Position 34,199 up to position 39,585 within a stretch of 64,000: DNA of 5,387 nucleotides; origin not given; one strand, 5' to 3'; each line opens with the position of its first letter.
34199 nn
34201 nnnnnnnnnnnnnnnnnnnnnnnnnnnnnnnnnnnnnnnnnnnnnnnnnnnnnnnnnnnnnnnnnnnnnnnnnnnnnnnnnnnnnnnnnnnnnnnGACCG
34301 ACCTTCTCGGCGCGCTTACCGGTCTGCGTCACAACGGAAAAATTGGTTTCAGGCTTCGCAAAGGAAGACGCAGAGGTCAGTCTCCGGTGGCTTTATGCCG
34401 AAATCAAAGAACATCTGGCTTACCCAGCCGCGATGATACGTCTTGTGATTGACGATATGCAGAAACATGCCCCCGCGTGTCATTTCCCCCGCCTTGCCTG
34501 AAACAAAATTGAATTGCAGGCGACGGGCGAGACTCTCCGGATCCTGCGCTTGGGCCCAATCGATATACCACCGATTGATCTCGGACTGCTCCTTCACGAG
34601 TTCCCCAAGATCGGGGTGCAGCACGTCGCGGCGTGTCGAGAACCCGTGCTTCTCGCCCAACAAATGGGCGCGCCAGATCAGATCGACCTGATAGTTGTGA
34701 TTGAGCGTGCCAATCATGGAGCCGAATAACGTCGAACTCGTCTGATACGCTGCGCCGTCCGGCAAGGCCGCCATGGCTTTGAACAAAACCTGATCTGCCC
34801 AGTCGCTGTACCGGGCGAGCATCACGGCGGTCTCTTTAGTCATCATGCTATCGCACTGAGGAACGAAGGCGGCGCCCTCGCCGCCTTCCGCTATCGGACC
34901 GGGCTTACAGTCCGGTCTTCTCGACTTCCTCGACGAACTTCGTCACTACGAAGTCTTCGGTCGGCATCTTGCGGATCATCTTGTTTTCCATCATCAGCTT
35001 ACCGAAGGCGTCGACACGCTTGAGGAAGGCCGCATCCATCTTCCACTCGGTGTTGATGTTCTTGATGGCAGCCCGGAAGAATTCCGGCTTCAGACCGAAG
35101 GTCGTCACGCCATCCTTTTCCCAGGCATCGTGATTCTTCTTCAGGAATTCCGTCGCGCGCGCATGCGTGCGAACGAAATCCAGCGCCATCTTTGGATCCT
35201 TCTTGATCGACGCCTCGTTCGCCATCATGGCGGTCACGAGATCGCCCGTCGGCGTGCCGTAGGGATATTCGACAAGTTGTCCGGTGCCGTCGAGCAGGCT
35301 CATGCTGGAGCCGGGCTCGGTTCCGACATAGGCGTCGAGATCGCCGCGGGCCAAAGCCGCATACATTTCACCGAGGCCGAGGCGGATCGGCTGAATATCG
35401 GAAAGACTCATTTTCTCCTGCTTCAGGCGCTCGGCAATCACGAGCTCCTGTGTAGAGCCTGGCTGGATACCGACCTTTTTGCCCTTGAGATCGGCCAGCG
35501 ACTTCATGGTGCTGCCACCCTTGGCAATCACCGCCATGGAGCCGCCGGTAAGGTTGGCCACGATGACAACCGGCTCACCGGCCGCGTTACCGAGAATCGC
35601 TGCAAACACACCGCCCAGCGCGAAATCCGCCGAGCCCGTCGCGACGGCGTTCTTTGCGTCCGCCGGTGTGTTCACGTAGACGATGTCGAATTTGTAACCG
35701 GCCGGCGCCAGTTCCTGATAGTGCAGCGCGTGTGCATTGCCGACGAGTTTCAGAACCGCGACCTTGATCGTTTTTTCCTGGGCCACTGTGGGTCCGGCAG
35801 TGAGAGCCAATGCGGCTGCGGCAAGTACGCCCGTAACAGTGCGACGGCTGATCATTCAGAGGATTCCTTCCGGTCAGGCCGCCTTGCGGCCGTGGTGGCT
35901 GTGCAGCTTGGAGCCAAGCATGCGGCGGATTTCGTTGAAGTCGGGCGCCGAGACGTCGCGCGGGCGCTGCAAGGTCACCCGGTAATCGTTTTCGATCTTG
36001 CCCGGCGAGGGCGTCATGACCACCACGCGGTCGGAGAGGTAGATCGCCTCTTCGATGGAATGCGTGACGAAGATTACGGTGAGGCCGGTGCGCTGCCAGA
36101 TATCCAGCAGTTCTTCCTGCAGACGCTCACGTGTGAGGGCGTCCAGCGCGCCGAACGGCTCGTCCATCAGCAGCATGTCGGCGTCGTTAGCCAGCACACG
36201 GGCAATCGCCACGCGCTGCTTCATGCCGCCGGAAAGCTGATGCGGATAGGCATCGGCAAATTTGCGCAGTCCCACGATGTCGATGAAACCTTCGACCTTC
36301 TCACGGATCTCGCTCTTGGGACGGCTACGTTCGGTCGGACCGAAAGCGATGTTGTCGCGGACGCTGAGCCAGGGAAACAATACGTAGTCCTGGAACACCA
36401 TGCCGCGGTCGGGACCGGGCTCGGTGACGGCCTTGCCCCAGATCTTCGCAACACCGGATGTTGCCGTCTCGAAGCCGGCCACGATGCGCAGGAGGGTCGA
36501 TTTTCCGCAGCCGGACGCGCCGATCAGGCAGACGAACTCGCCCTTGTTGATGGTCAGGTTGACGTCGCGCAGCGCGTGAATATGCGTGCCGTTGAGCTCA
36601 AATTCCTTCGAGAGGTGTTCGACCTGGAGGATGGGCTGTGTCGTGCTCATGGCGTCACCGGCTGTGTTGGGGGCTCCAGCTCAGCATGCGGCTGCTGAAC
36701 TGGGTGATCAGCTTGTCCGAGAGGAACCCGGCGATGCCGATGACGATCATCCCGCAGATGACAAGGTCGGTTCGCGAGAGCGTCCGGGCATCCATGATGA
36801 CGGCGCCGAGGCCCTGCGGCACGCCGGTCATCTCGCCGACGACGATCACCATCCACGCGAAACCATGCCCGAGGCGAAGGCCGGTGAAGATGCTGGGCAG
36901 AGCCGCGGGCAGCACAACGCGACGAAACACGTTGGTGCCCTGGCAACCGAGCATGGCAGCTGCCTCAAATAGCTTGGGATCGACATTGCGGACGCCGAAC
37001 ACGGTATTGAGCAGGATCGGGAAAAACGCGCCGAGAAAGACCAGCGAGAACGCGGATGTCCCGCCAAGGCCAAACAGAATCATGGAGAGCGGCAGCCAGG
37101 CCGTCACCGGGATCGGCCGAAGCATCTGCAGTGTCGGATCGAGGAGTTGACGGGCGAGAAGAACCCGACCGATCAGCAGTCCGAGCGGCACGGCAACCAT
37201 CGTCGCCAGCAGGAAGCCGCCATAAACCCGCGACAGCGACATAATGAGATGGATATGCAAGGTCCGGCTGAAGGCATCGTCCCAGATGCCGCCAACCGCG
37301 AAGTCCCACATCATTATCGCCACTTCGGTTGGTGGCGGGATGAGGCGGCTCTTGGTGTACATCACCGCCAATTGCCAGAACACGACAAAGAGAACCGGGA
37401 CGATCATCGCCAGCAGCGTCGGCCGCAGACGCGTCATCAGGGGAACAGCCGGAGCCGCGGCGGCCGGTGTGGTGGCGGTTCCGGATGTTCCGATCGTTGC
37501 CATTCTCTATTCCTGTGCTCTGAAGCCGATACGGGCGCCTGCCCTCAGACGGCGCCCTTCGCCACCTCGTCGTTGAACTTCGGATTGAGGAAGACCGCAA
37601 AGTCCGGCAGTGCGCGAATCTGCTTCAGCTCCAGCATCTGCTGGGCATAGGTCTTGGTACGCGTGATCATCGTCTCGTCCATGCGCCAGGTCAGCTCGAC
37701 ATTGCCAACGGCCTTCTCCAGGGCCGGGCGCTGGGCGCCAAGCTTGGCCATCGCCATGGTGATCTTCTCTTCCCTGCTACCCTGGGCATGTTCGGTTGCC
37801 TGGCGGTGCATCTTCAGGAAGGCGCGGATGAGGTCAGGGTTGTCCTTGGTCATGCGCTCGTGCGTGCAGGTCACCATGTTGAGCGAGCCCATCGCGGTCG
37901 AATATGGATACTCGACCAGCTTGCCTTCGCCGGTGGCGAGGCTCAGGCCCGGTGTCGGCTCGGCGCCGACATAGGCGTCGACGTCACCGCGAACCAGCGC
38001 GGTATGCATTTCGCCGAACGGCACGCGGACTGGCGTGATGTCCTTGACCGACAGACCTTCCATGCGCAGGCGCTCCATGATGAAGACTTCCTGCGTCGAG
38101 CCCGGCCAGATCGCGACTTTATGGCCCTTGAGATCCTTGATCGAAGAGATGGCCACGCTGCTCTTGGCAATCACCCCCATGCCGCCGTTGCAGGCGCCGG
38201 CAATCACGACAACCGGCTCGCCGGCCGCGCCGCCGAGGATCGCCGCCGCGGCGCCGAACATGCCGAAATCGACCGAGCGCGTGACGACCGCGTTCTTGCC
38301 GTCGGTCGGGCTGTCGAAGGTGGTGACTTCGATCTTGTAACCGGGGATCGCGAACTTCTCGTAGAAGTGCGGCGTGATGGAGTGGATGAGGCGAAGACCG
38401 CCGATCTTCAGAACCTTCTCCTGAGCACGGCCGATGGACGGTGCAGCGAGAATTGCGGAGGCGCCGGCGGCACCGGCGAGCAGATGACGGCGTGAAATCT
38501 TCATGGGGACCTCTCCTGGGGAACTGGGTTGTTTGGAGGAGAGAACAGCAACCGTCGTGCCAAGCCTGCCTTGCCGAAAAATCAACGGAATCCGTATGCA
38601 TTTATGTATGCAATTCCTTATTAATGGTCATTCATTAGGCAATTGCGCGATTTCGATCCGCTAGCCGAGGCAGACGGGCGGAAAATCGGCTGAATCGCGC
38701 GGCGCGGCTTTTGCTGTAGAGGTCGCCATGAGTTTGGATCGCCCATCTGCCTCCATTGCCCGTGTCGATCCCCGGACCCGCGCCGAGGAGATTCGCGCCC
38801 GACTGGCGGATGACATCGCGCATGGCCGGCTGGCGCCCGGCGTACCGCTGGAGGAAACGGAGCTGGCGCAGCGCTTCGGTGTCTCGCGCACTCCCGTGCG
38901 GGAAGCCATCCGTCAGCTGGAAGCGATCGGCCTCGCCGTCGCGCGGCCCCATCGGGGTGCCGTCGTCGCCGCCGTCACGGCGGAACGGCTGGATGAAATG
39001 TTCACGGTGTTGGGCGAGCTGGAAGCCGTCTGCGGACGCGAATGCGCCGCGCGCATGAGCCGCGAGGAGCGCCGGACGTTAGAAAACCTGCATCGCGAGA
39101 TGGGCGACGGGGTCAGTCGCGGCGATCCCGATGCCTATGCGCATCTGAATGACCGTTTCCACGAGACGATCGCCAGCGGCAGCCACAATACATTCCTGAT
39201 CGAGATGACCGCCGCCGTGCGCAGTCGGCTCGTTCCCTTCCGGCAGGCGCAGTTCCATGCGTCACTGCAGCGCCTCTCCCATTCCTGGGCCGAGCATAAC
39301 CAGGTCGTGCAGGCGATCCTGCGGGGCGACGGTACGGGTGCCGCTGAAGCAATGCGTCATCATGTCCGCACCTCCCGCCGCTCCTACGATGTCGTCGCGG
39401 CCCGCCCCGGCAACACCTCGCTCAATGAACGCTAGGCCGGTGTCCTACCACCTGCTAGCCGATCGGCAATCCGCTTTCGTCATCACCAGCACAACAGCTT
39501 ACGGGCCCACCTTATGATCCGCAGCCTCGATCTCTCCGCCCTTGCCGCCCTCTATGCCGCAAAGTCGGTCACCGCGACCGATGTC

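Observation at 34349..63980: Paralog-rich nitrogen-compound catabolic island with no assignable substrate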

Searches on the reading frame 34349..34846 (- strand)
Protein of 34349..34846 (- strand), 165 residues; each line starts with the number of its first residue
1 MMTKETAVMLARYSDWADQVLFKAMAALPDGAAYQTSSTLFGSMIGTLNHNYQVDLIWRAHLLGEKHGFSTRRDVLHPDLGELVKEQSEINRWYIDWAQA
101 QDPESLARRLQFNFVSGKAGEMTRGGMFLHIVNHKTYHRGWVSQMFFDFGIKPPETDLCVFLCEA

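Call 4: search_protein_families(library=pfam, proteins=[window:34349-34846:-])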
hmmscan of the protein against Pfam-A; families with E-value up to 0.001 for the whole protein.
window:34349-34846:- (165 aa): 2 families
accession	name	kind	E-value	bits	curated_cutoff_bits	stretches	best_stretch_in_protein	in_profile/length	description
PF05163.17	DinB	-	8e-20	71.9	23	1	2-159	2-155/165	DinB family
PF12867.12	DinB_2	-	4.5e-10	40.5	24.8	1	17-141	5-127/128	DinB superfamily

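Call 7: search_protein_families(library=ncbifam, proteins=[window:34349-34846:-], max_evalue=0.00001)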
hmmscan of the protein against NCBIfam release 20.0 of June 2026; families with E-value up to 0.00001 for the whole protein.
window:34349-34846:- (165 aa): 0 families

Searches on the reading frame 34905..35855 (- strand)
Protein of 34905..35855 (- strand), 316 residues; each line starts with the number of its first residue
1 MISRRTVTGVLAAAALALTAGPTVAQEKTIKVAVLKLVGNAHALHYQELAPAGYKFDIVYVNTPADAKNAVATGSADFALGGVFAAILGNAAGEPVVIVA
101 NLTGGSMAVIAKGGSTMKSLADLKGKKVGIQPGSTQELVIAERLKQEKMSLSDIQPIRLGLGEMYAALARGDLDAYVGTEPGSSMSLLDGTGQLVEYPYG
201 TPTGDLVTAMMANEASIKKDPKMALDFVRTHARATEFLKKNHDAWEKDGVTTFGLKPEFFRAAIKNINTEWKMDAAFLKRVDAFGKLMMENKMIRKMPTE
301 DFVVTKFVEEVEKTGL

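Call 4: search_protein_families(library=pfam, proteins=[window:34905-35855:-])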
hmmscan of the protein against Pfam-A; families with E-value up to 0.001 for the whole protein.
window:34905-35855:- (316 aa): 6 families
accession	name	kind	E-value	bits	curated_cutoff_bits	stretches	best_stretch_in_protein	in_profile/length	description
PF09084.16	NMT1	-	4.5e-22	79.4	20.5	1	52-241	19-212/216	NMT1/THI5 like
PF13379.11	NMT1_2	-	2.3e-11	44.4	24.7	1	53-242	34-242/252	NMT1-like family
PF12974.12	Phosphonate-bd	-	3.2e-08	33.7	27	1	53-175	28-159/242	ABC transporter, phosphonate, periplasmic substrate-binding protein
PF16868.10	NMT1_3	-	1.6e-05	25.1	27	1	99-179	85-167/289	NMT1-like family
PF04069.17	OpuAC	-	0.00014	22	21.2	1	49-190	24-188/257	Substrate binding domain of ABC-type glycine betaine transport system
PF12727.12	PBP_like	-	0.00069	19.2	27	0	91-181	56-153/193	PBP superfamily domain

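Call 7: search_protein_families(library=ncbifam, proteins=[window:34905-35855:-], max_evalue=0.00001)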
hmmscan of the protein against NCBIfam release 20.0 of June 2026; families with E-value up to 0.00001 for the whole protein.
window:34905-35855:- (316 aa): 7 families
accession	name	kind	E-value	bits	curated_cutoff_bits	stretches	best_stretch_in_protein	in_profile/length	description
TIGR01728.1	SsuA_fam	subfamily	1.4e-32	113.1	163.5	1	66-297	42-277/290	aliphatic sulfonate ABC transporter substrate-binding protein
NF008588.0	PRK11553.1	subfamily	3.8e-18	65.5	299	1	70-195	72-199/319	aliphatic sulfonate ABC transporter substrate-binding protein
TIGR01729.1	taurine_ABC_bnd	equivalog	5.2e-16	58.9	304.25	1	52-249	25-224/300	taurine ABC transporter substrate-binding protein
NF040735.1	SBP_SaoX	equivalog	8.4e-14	51.4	300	1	61-240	36-220/330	ABC transporter substrate-binding subunit SaoX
TIGR02122.1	TRAP_TAXI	subfamily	3.1e-10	39.4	84.35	1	60-179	65-197/320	TAXI family TRAP transporter solute-binding subunit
TIGR01096.1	3A0103s03R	subfamily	1.7e-07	31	256.35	1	106-181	112-182/250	lysine/arginine/ornithine ABC transporter substrate-binding protein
TIGR03427.1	ABC_peri_uca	equivalog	3.5e-06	26.4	333.9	1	91-224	73-204/328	putative urea ABC transporter substrate-binding protein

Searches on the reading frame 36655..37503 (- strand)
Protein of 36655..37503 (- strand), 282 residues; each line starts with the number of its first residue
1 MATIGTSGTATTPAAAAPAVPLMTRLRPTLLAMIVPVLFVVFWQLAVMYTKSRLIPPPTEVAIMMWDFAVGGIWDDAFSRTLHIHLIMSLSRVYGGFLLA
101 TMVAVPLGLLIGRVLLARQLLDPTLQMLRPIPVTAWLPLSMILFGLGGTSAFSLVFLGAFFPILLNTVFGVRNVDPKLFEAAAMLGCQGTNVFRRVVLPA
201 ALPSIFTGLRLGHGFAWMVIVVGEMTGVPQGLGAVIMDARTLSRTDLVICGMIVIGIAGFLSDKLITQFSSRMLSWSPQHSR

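Call 4: search_protein_families(library=pfam, proteins=[window:36655-37503:-])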
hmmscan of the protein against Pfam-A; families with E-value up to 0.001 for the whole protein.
window:36655-37503:- (282 aa): 1 family
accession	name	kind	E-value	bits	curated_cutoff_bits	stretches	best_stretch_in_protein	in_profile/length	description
PF00528.27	BPD_transp_1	-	5e-22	79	26.4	1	104-273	1-182/184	Binding-protein-dependent transport system inner membrane component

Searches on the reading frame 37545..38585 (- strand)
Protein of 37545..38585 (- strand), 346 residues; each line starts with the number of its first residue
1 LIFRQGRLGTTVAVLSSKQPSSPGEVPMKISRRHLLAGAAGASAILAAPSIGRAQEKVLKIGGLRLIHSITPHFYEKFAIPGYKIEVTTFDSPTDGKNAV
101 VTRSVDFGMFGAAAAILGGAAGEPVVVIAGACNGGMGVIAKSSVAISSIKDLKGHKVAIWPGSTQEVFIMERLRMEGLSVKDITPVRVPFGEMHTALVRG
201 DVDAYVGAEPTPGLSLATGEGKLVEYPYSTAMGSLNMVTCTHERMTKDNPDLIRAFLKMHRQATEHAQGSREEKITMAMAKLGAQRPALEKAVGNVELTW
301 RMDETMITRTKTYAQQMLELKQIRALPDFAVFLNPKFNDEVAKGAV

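Call 4: search_protein_families(library=pfam, proteins=[window:37545-38585:-])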
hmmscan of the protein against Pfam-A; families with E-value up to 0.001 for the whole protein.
window:37545-38585:- (346 aa): 4 families
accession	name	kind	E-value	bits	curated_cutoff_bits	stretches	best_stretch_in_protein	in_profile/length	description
PF09084.16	NMT1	-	2.4e-23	83.6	20.5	1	82-268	20-210/216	NMT1/THI5 like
PF13379.11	NMT1_2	-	7.6e-14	52.6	24.7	1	78-274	30-244/252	NMT1-like family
PF16868.10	NMT1_3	-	0.00032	20.9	27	1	139-209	96-168/289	NMT1-like family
PF12974.12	Phosphonate-bd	-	0.00037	20.4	27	1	82-262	28-219/242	ABC transporter, phosphonate, periplasmic substrate-binding protein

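Call 7: search_protein_families(library=ncbifam, proteins=[window:37545-38585:-], max_evalue=0.00001)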
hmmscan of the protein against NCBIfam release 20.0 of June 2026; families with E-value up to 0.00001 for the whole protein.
window:37545-38585:- (346 aa): 6 families
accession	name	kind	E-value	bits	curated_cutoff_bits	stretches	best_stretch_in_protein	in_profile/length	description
TIGR01728.1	SsuA_fam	subfamily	6.7e-36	124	163.5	1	83-337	30-288/290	aliphatic sulfonate ABC transporter substrate-binding protein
NF008588.0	PRK11553.1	subfamily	2.6e-17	62.7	299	1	81-293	54-266/319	aliphatic sulfonate ABC transporter substrate-binding protein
TIGR01729.1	taurine_ABC_bnd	equivalog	2.2e-11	43.7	304.25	1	82-266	26-212/300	taurine ABC transporter substrate-binding protein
TIGR02122.1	TRAP_TAXI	subfamily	3e-08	32.9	84.35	1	136-208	123-197/320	TAXI family TRAP transporter solute-binding subunit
NF040735.1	SBP_SaoX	equivalog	5.2e-07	29.1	300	1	97-337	43-291/330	ABC transporter substrate-binding subunit SaoX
NF037995.1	TRAP_S1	subfamily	4e-06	26.3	50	1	126-290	109-264/271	TRAP transporter substrate-binding protein DctP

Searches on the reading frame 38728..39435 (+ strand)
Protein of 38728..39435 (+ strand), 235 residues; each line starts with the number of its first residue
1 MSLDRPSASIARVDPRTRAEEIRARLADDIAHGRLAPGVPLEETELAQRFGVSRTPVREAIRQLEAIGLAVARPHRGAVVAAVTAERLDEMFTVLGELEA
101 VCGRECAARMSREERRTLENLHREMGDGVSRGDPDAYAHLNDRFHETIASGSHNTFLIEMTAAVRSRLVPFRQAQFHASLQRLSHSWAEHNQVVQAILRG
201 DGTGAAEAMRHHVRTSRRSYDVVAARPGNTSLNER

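Call 4: search_protein_families(library=pfam, proteins=[window:38728-39435:+])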
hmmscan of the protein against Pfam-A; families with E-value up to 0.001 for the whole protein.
window:38728-39435:+ (235 aa): 4 families
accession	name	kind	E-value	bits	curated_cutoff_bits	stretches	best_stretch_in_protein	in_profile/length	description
PF07729.17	FCD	-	4.9e-27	95.2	24.3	1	90-214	1-124/125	FCD domain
PF00392.27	GntR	-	1.4e-19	69.9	27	1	19-80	2-64/64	Bacterial regulatory proteins, gntR family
PF08279.18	HTH_11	-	8.9e-05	22.7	25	1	44-71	19-46/55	HTH domain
PF13412.12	HTH_24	-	0.00083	19.3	21.9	0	44-69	21-46/48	Winged helix-turn-helix DNA-binding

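Call 7: search_protein_families(library=ncbifam, proteins=[window:38728-39435:+], max_evalue=0.00001)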
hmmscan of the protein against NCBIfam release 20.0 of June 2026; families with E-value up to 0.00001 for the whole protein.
window:38728-39435:+ (235 aa): 13 families
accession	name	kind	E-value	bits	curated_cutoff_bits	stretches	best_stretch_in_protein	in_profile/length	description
TIGR03338.1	phnR_burk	equivalog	4.8e-38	130.9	271.5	1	22-217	16-210/212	phosphonate utilization associated transcriptional regulator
NF007741.0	PRK10421.1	equivalog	3.1e-19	69.4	311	2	98-214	108-227/262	transcriptional regulator LldR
NF003011.0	PRK03837.1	subfamily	6.2e-18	65.3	260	1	98-222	114-235/241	transcriptional regulator NanR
NF008504.0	PRK11414.1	equivalog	1.9e-14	53.9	225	1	22-204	16-199/221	GntR family transcriptional regulator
NF007001.0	PRK09464.1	equivalog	1.2e-13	51.3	330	1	19-83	12-77/254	pyruvate dehydrogenase complex transcriptional repressor PdhR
NF008576.0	PRK11534.1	equivalog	3.4e-13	49.8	218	1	24-215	14-212/225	DNA-binding transcriptional regulator CsiR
TIGR02018.2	his_ut_repres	equivalog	4.2e-09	36.1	220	1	20-87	2-70/226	histidine utilization transcriptional repressor HutC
TIGR02325.1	C_P_lyase_phnF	equivalog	2.2e-08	33.9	156.8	1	20-82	11-74/238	phosphonate metabolism transcriptional regulator PhnF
NF007588.0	PRK10225.1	equivalog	3.9e-07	29.6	442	0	21-216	13-227/257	Uxu operon transcriptional regulator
NF007442.0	PRK09990.1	equivalog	4.3e-07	29.6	301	0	19-219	12-234/256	transcriptional regulator GlcC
NF008491.0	PRK11402.1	subfamily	7.6e-07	28.9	269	1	21-96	15-89/243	GntR family transcriptional regulator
NF052282.1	PLP_TF_PdxR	equivalog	8.6e-07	28.4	320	1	20-87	4-72/448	MocR-like pyridoxine biosynthesis transcription factor PdxR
NF008571.0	PRK11523.1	equivalog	3.5e-06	26.6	396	0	142-216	144-221/258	transcriptional regulator ExuR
